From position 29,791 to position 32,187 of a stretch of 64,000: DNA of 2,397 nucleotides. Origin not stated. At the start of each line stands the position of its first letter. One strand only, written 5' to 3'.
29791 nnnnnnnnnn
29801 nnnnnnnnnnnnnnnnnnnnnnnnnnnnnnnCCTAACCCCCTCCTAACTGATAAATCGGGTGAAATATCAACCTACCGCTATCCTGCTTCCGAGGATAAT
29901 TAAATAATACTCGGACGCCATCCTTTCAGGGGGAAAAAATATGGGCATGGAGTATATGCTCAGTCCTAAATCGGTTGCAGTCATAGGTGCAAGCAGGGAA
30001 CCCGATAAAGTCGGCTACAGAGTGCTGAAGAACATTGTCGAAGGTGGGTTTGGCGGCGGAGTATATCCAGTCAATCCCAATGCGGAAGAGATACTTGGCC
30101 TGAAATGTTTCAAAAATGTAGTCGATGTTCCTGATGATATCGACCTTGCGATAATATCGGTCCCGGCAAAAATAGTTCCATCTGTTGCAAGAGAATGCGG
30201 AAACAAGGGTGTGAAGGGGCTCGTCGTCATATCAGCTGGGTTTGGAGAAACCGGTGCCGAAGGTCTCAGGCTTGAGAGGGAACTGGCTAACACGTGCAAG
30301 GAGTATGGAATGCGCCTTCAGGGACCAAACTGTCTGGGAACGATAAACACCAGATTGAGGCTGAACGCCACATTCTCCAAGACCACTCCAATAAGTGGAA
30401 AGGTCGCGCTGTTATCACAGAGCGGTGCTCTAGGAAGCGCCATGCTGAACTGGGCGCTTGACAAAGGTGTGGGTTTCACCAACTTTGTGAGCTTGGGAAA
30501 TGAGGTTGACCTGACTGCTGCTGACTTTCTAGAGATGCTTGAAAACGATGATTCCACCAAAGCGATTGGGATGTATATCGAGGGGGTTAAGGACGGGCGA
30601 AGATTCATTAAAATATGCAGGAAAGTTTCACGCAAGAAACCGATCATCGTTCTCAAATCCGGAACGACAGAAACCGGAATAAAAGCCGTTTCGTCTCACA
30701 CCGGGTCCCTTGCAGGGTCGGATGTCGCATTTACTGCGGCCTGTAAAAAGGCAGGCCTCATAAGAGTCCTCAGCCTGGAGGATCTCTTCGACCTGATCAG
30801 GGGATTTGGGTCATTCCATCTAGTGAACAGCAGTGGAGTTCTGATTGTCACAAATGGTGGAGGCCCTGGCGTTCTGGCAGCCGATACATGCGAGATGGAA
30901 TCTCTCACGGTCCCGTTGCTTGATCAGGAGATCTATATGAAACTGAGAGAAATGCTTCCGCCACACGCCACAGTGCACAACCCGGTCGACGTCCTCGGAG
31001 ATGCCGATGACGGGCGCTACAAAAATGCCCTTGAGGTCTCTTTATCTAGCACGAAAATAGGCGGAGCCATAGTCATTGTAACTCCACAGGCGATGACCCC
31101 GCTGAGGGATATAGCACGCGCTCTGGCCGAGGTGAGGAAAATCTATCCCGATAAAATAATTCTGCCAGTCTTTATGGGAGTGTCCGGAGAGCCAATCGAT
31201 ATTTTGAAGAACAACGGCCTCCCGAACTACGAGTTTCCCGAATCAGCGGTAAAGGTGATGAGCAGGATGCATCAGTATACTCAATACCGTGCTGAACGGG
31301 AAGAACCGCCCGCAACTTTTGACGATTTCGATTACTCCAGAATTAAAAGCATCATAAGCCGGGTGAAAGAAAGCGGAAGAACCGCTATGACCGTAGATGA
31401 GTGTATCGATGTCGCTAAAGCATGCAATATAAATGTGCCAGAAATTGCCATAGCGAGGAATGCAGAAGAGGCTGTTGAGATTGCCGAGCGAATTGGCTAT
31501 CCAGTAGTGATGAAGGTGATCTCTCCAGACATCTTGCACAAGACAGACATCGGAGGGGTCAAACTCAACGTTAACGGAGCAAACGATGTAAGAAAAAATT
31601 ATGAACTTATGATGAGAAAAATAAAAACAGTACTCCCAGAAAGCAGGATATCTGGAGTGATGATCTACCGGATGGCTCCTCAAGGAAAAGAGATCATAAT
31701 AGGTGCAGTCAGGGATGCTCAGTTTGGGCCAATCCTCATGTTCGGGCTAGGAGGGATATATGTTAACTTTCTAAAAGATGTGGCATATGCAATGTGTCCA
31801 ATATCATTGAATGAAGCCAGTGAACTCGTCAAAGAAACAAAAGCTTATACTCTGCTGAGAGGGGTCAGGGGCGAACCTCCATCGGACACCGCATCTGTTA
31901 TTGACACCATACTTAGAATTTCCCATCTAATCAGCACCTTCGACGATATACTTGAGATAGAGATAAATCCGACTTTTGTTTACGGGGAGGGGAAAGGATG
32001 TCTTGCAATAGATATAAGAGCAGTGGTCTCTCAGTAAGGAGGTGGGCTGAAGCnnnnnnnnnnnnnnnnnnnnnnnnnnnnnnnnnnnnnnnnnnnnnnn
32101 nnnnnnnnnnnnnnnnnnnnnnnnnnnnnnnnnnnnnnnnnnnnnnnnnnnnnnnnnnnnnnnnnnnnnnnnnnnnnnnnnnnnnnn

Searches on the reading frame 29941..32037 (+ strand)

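Call 63: search_protein_families(library=pfam, proteins=[window:29941-32037:+], max_evalue=0.00001)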
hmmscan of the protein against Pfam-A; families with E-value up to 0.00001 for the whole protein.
window:29941-32037:+ (698 aa): 5 families
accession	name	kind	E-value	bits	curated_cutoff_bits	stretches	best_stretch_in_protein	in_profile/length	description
PF13549.11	ATP-grasp_5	-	4e-75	252.4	27.6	1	475-695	2-220/221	ATP-grasp domain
PF13607.11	Succ_CoA_lig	-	6.6e-54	181.9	27.4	1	153-287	2-136/138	Succinyl-CoA ligase like flavodoxin domain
PF13380.12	CoA_binding_2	-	2.8e-27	95.9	22.8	1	10-135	1-114/116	CoA binding domain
PF02629.25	CoA_binding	-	2.6e-16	60.6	22.3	1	9-100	3-97/97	CoA binding domain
PF19045.5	Ligase_CoA_2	-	2.1e-09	38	23.7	1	300-413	1-115/162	Ligase-CoA domain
